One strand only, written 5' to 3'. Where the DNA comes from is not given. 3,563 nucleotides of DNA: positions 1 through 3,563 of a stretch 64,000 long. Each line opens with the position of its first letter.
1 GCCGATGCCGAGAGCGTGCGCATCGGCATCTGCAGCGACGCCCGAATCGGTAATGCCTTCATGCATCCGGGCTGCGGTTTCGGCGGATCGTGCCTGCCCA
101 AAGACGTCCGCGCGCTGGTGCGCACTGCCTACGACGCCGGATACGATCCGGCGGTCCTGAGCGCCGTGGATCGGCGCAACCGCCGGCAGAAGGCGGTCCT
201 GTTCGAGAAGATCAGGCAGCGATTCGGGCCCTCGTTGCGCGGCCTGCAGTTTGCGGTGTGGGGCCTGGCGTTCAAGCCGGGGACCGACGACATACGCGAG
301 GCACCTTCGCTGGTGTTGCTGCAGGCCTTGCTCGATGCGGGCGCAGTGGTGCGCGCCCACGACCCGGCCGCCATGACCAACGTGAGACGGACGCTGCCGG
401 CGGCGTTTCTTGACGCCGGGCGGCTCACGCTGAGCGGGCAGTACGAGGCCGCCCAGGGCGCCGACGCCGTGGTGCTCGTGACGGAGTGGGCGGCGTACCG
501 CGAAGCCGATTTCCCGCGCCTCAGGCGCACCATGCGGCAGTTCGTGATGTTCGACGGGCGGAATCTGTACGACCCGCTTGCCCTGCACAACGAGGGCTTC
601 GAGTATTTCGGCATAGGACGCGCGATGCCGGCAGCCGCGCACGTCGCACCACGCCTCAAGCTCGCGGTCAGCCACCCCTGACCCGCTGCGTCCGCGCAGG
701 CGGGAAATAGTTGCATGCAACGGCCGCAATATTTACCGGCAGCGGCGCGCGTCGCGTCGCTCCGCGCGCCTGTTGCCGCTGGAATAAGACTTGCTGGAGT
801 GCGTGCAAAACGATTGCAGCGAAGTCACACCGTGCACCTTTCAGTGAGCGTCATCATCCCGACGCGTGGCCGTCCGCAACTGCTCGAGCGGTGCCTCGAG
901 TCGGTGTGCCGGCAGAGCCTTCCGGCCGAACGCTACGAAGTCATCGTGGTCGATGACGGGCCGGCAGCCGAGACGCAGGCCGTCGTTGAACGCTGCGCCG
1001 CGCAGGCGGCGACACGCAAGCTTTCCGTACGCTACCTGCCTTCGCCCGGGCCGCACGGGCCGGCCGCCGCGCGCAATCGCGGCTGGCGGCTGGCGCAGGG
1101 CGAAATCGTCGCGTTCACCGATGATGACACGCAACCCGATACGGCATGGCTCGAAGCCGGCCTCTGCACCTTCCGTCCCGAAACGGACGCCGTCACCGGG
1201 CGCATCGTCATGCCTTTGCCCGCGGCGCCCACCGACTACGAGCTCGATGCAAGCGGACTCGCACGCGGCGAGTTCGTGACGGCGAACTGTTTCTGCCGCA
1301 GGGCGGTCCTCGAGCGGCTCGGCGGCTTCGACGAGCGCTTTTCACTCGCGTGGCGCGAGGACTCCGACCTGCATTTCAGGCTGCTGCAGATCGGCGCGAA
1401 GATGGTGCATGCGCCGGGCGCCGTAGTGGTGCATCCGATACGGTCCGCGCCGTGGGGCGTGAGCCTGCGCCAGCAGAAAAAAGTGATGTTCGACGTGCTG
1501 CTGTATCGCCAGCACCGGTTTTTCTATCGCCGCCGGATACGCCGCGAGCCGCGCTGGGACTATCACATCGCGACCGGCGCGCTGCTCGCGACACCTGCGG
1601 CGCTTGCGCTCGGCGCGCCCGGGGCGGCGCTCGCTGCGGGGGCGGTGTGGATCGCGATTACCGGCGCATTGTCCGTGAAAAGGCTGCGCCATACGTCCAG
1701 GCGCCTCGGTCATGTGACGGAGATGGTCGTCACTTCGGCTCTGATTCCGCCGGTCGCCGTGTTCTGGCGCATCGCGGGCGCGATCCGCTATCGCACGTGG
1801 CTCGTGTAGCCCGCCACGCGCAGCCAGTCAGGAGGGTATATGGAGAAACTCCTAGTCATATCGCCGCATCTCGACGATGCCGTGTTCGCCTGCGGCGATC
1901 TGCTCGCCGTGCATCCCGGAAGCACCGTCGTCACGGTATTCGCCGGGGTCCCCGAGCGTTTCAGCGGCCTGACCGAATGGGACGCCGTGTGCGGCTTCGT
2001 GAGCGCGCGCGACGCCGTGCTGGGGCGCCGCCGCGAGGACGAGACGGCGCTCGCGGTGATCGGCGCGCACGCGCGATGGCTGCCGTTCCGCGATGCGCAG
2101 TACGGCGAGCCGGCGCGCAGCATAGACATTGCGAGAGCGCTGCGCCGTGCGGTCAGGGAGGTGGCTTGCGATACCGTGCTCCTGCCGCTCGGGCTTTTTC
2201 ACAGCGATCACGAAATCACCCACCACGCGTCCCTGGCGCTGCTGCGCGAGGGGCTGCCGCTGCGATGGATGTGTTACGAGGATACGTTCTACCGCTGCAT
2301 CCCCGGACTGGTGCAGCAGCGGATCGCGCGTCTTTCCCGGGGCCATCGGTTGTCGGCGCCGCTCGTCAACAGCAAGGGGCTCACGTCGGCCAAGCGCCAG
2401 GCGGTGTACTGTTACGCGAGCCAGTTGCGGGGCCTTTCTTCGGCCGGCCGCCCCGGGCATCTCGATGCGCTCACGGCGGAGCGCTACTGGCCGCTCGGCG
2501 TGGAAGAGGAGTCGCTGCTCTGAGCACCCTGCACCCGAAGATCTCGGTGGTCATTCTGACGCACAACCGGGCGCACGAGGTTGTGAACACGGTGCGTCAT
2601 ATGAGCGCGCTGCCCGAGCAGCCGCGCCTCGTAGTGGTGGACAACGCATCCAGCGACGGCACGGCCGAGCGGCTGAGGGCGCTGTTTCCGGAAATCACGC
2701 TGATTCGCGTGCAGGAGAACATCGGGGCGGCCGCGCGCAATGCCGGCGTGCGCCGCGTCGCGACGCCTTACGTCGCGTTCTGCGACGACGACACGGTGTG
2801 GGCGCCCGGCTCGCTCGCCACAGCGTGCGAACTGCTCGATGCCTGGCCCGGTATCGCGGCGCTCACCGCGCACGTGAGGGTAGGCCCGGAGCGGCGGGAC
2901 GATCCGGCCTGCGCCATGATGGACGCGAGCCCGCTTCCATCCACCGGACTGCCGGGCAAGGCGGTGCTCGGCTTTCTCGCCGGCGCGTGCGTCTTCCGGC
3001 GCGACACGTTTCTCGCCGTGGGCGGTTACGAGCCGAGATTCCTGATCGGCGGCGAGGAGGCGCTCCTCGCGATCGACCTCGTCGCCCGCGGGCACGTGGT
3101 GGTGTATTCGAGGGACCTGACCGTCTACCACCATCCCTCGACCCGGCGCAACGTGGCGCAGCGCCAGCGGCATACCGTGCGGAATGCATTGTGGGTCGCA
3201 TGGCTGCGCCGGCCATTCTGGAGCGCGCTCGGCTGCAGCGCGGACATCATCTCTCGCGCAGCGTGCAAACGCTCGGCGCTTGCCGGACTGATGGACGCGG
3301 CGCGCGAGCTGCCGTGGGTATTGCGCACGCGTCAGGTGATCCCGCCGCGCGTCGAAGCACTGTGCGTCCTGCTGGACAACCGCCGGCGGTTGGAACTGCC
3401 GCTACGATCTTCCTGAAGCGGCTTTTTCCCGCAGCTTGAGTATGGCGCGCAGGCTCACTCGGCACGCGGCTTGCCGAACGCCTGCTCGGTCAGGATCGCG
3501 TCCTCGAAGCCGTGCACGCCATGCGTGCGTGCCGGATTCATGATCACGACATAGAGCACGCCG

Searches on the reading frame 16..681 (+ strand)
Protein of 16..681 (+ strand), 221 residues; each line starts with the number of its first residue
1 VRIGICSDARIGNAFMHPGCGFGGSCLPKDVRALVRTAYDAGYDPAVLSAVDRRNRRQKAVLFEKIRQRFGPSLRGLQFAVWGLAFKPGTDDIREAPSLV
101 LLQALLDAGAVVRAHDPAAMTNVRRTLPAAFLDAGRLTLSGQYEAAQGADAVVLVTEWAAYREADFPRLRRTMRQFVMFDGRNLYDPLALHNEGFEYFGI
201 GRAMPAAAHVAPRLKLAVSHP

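Call 25: search_protein_families(library=pfam, proteins=[window:16-681:+], max_evalue=0.0001)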
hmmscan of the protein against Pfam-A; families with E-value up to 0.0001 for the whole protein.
window:16-681:+ (221 aa): 2 families
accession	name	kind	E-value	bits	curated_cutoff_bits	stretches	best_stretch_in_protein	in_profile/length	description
PF03720.21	UDPG_MGDP_dh_C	-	4.9e-29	101.2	30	1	80-187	1-103/103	UDP-glucose/GDP-mannose dehydrogenase family, UDP binding domain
PF00984.24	UDPG_MGDP_dh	-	5.6e-15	55.7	25.4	1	4-56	41-93/94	UDP-glucose/GDP-mannose dehydrogenase family, central domain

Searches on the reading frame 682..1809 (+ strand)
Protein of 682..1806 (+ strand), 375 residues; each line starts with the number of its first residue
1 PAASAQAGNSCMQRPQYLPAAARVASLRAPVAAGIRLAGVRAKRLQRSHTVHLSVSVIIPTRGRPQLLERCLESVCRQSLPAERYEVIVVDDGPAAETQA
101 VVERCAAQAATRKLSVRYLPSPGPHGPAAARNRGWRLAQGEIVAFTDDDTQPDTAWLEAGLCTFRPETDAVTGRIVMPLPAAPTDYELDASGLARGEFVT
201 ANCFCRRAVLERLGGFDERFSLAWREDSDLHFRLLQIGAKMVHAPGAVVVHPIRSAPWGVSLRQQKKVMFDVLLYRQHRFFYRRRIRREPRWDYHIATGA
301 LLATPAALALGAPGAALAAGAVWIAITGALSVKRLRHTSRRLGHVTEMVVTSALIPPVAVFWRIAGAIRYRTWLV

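Call 18: search_protein_families(library=pfam, proteins=[window:682-1806:+], max_evalue=0.001)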
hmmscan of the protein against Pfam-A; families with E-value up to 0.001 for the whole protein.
window:682-1806:+ (375 aa): 4 families
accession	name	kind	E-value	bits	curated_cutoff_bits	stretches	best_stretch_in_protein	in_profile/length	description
PF00535.33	Glycos_transf_2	-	4.4e-28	98.8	23.3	1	56-176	1-116/168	Glycosyl transferase family 2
PF13641.12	Glyco_tranf_2_3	-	6.8e-16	59.4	27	1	55-264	3-223/230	Glycosyltransferase like family 2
PF10111.15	Glyco_tranf_2_2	-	1e-10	42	27.3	1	57-150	2-92/276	Glycosyltransferase like family 2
PF13632.12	Glyco_trans_2_3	-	1.3e-08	35.3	27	1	196-297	67-170/198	Glycosyl transferase family group 2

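Call 31: search_protein_families(library=ncbifam, proteins=[window:715-1809:+], max_evalue=0.00001)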
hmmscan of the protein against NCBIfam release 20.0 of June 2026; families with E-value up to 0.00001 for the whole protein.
window:715-1809:+ (364 aa): 17 families
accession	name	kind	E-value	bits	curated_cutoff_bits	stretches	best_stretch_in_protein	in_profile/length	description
TIGR03965.1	mycofact_glyco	equivalog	8.1e-45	153.5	280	1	32-361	65-390/467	mycofactocin biosynthesis glycosyltransferase MftF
NF041875.1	EPS_EpsD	equivalog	2.6e-36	125.6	370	1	44-292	1-258/325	exopolysaccharide biosynthesis glycosyltransferase EpsD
NF038299.1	EPS_HpsN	equivalog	1.7e-18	66.7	425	1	43-166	2-121/317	hormogonium polysaccharide biosynthesis glycosyltransferase HpsN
NF038302.1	EPS_HpsE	equivalog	3.6e-13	49.2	300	1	43-165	2-125/307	hormogonium polysaccharide biosynthesis glycosyltransferase HpsE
NF041394.1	GtaseAglG_Halo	equivalog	3e-12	46.4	440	1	43-163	2-118/304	glucosyl-dolichyl phosphate glucuronosyltransferase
NF007482.0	PRK10073.1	equivalog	9.9e-11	41.2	423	1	42-139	6-96/334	glycosyltransferase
NF050050.1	ProtGlycPglI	equivalog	1.3e-10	41.1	500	1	44-139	4-94/306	GalNAc(5)-diNAcBac-PP-undecaprenol beta-1,3-glucosyltransferase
TIGR04283.1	glyco_like_mftF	equivalog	1.6e-10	41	182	1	44-258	1-203/221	TIGR04283 family arsenosugar biosynthesis glycosyltransferase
NF047683.1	TeichurnBiosyTuaG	equivalog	1.1e-09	38.3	400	1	42-148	6-106/252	teichuronic acid biosynthesis protein TuaG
NF045692.1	OglycostaseCruG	equivalog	1.6e-07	30.6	600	0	42-145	41-144/386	2'-O-glycosyltransferase CruG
TIGR03111.1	glyc2_xrt_Gpos1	hypoth_equivalog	7.9e-07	28.2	363.95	1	39-164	46-169/439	TIGR03111 family XrtG-associated glycosyltransferase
TIGR03469.1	HpnB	hypoth_equivalog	1.7e-06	27.4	379.25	1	36-138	38-145/386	hopene-associated glycosyltransferase HpnB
NF050819.1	PolSacchBiosHfsG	equivalog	1.8e-06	27.3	500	0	43-144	13-107/302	polysaccharide biosynthesis protein HfsG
NF007453.0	PRK10018.1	equivalog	1.9e-06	27.7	382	1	44-140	8-98/280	colanic acid biosynthesis glycosyltransferase WcaA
TIGR03937.1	PgaC_IcaA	equivalog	3.2e-06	26.4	422.3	1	38-162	41-161/407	poly-beta-1,6-N-acetyl-D-glucosamine synthase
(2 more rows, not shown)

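Call 71: find_homologous_proteins(query=window:715-1809:+, max_evalue=1e-10)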
Query window:715-1809:+ (364 aa): 3695 proteins with E <= 1e-10 among 8000 candidates; the best 120 are listed.
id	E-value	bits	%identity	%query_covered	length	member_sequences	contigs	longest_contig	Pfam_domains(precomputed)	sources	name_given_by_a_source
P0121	6.8e-215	731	100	89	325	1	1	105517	PF13632.13,PF10111.15,PF13641.13,PF00535.33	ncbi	ncbi:MAG: glycosyltransferase family 2 protein [Betaproteobacteria bacterium]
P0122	1.5e-192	657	90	89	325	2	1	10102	PF13632.13,PF10111.15,PF13641.13,PF00535.33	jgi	jgi:glycosyltransferase involved in cell wall biosynthesis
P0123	6.6e-189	646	86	89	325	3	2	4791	PF13632.13,PF10111.15,PF13641.13,PF00535.33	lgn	-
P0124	1.8e-188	644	87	89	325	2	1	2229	PF13632.13,PF10111.15,PF13641.13,PF00535.33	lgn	-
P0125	1.8e-187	641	86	89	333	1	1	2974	PF13632.13,PF10111.15,PF13641.13,PF00535.33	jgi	jgi:glycosyltransferase involved in cell wall biosynthesis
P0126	1.3e-184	631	87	88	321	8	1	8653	PF13632.13,PF10111.15,PF13641.13,PF00535.33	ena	-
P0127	1.4e-161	556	72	92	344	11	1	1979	PF13632.13,PF10111.15,PF13641.13,PF00535.33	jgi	jgi:GT2 family glycosyltransferase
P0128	8.2e-154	530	72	88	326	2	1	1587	PF13632.13,PF10111.15,PF13641.13,PF00535.33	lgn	-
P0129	2.8e-145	502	66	90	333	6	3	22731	PF13632.13,PF10111.15,PF13641.13,PF00535.33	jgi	jgi:GT2 family glycosyltransferase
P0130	1.6e-144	499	68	88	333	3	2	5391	PF13632.13,PF10111.15,PF13641.13,PF00535.33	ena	-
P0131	2.4e-143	496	68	88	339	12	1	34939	PF13632.13,PF10111.15,PF13641.13,PF00535.33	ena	-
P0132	8.6e-142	491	67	88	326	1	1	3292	PF13632.13,PF10111.15,PF13641.13,PF00535.33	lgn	-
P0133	8.9e-142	490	67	88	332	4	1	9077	PF13632.13,PF10111.15,PF13641.13,PF00535.33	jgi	jgi:glycosyltransferase involved in cell wall biosynthesis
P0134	4.2e-141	488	64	88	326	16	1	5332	PF13632.13,PF10111.15,PF13641.13,PF00535.33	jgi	jgi:GT2 family glycosyltransferase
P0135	1.1e-140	487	68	88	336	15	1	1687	PF13632.13,PF10111.15,PF13506.14,PF13641.13,PF00535.33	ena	-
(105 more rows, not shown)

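Call 74: find_encoding_contigs(protein=P0121, flank=3000, max_places=2)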
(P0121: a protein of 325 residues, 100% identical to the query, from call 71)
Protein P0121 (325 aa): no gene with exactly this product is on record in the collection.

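Call 80: predict_structure(alignment_id=A3)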
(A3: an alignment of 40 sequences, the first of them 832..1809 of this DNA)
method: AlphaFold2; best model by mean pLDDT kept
length: 325 residues; sequences in the alignment: 40
mean_pLDDT: 85.4   pTM: 0.79
mean pLDDT of the five models: 85.4, 85.3, 85.3, 84.4, 83.7
residues with pLDDT >= 90: 171; 70-90: 115; 50-70: 32; < 50: 7
segments of 3 or more residues with pLDDT < 50: 208-213
pLDDT, mean of each block of 10 residues (from residue 1): 88 91 96 96 94 96 95 86 96 95 97 96 89 68 76 95 90 78 93 95 63 54 81 81 83 92 93 88 71 72 75 78 68
secondary structure, 60 per line:
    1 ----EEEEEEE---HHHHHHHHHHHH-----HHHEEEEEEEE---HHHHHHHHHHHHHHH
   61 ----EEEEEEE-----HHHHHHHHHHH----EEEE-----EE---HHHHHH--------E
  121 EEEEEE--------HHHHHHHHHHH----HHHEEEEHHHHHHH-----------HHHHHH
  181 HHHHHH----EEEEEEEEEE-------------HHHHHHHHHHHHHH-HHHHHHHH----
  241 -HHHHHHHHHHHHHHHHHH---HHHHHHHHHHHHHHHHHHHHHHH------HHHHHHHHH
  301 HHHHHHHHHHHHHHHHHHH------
elements in order: E5-11 H15-26 E35-42 H46-60 E65-71 H77-87 E92-95 H106-111 E120-126 H135-145 E153-156 H157-163 H175-186 E191-200 H214-227 H229-236 H242-259 H263-285 H292-319

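Call 82: fold_search(model_id=the predicted structure, library=pdb)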
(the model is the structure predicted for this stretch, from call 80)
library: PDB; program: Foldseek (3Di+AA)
matches with E <= 10: 1650; with E <= 0.001: 521
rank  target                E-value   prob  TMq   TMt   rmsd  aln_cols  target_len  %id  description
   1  9jma_A                2.5e-16  1.00  0.56  0.59  10.5       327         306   22  Crystal structure of glycosyltransferase AvpGT (released 2025-01-29)
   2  9jn3_A                2.5e-16  1.00  0.53  0.58  10.3       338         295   22  Crystal structure of AvpGT in complex with Ara-A (released 2025-01-29)
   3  9jn3_B                3.3e-15  1.00  0.55  0.59   9.9       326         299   22  Crystal structure of AvpGT in complex with Ara-A (released 2025-01-29)
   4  6h1j_A                1.0e-13  1.00  0.53  0.55  11.3       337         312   15  TarP native (released 2018-09-26)
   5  6h2n_B                1.3e-13  1.00  0.51  0.53  11.7       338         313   14  TarP-UDP-GlcNAc-Mg (released 2018-09-26)
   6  6h21_B                1.7e-13  1.00  0.51  0.53  11.6       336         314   13  TarP-UDP-GlcNAc-Mn (released 2018-09-26)
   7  6hnq_B                2.6e-13  1.00  0.54  0.55  11.2       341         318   13  TarP-6RboP-(CH2)6NH2 (released 2018-10-24)
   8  6yv7_B                3.1e-13  1.00  0.53  0.51  10.4       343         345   22  Mannosyltransferase PcManGT from Pyrobaculum calidifontis (released 2020-07-22)
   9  2z86_B                3.3e-13  1.00  0.54  0.30   6.6       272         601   22  Crystal structure of chondroitin polymerase from Escherichia coli strain K4 (K4CP) complexed with UDP-GlcUA and UDP (released 2008-09-16)
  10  6h4m_Q                3.3e-13  1.00  0.52  0.54  11.2       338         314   15  TarP-UDP-GlcNAc-3RboP (released 2018-09-26)
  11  6h4m_H                3.3e-13  1.00  0.51  0.52  11.1       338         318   14  TarP-UDP-GlcNAc-3RboP (released 2018-09-26)
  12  6h4f_B                4.6e-13  1.00  0.53  0.54  11.6       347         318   14  TarP-3RboP (released 2018-09-26)
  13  8bz6_B                4.9e-13  1.00  0.53  0.30  10.4       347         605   18  Crystal structure of the L. monocytogenes RmlT in complex with UDP-glucose (released 2023-12-27)
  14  8bz5_C                5.2e-13  1.00  0.56  0.32   8.8       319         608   20  Crystal structure of the L. monocytogenes RmlT in complex with HEPES (released 2023-12-27)
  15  2z87_B                5.9e-13  1.00  0.52  0.30   6.3       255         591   22  Crystal structure of chondroitin polymerase from Escherichia coli strain K4 (K4CP) complexed with UDP-GalNAc and UDP (released 2008-09-16)
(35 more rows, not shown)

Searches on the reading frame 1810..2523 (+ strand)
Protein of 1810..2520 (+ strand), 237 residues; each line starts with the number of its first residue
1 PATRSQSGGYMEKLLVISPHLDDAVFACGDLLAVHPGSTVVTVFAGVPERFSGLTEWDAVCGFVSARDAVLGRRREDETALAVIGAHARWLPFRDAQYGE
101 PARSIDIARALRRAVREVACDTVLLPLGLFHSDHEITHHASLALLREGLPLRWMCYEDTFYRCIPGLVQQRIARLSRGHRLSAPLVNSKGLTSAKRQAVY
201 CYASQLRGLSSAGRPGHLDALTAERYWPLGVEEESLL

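Call 18: search_protein_families(library=pfam, proteins=[window:1810-2520:+], max_evalue=0.001)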
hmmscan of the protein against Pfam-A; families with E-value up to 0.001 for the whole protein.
window:1810-2520:+ (237 aa): 1 family
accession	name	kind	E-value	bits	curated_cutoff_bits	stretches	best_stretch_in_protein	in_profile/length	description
PF02585.22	PIG-L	-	1.5e-12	48.6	28.2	1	15-143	1-127/129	GlcNAc-PI de-N-acetylase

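Call 31: search_protein_families(library=ncbifam, proteins=[window:1840-2523:+], max_evalue=0.00001)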
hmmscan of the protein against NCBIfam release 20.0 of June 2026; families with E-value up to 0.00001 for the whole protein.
window:1840-2523:+ (227 aa): 0 families

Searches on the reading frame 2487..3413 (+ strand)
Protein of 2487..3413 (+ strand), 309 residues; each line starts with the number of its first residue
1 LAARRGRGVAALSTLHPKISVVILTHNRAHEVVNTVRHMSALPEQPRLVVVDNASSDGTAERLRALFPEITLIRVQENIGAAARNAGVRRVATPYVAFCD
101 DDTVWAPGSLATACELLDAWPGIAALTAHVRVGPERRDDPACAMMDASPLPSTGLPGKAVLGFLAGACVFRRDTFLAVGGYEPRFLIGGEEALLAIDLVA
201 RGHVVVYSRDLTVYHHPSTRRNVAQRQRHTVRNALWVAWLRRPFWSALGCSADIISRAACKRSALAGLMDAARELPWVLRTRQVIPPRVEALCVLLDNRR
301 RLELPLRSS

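Call 18: search_protein_families(library=pfam, proteins=[window:2487-3413:+], max_evalue=0.001)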
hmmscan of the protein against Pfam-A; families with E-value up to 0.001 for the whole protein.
window:2487-3413:+ (309 aa): 5 families
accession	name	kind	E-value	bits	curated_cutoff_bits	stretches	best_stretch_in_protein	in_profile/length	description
PF00535.33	Glycos_transf_2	-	1.9e-19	70.7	23.3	1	20-136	1-123/168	Glycosyl transferase family 2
PF13641.12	Glyco_tranf_2_3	-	5.4e-14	53.2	27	1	17-228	1-224/230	Glycosyltransferase like family 2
PF10111.15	Glyco_tranf_2_2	-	2.1e-09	37.7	27.3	1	21-115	2-104/276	Glycosyltransferase like family 2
PF13632.12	Glyco_trans_2_3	-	9.1e-06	26.1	27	1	95-252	1-172/198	Glycosyl transferase family group 2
PF13704.12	Glyco_tranf_2_4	-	6.3e-05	23.8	27.5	1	27-89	2-62/98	Glycosyl transferase family 2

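Call 31: search_protein_families(library=ncbifam, proteins=[window:2487-3413:+], max_evalue=0.00001)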
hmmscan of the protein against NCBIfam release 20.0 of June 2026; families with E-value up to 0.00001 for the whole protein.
window:2487-3413:+ (309 aa): 8 families
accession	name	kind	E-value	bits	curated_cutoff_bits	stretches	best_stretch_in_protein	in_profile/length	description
NF041875.1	EPS_EpsD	equivalog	3.9e-21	75.8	370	1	19-220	1-211/325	exopolysaccharide biosynthesis glycosyltransferase EpsD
TIGR03965.1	mycofact_glyco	equivalog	1.1e-18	67.4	280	1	13-222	71-287/467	mycofactocin biosynthesis glycosyltransferase MftF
NF047683.1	TeichurnBiosyTuaG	equivalog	1.4e-10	41.2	400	1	15-114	4-108/252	teichuronic acid biosynthesis protein TuaG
TIGR03937.1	PgaC_IcaA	equivalog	3.9e-09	36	422.3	1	16-132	44-165/407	poly-beta-1,6-N-acetyl-D-glucosamine synthase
TIGR04283.1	glyco_like_mftF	equivalog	4.5e-08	32.9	182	0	19-108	1-88/221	TIGR04283 family arsenosugar biosynthesis glycosyltransferase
NF038302.1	EPS_HpsE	equivalog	7.9e-08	31.6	300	1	19-131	3-125/307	hormogonium polysaccharide biosynthesis glycosyltransferase HpsE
TIGR04440.1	glyco_TIGR04440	domain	1.6e-07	31.3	70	1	19-132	2-121/215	TIGR00180 family glycosyltransferase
NF007482.0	PRK10073.1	equivalog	2.8e-07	29.8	423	1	16-108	5-101/334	glycosyltransferase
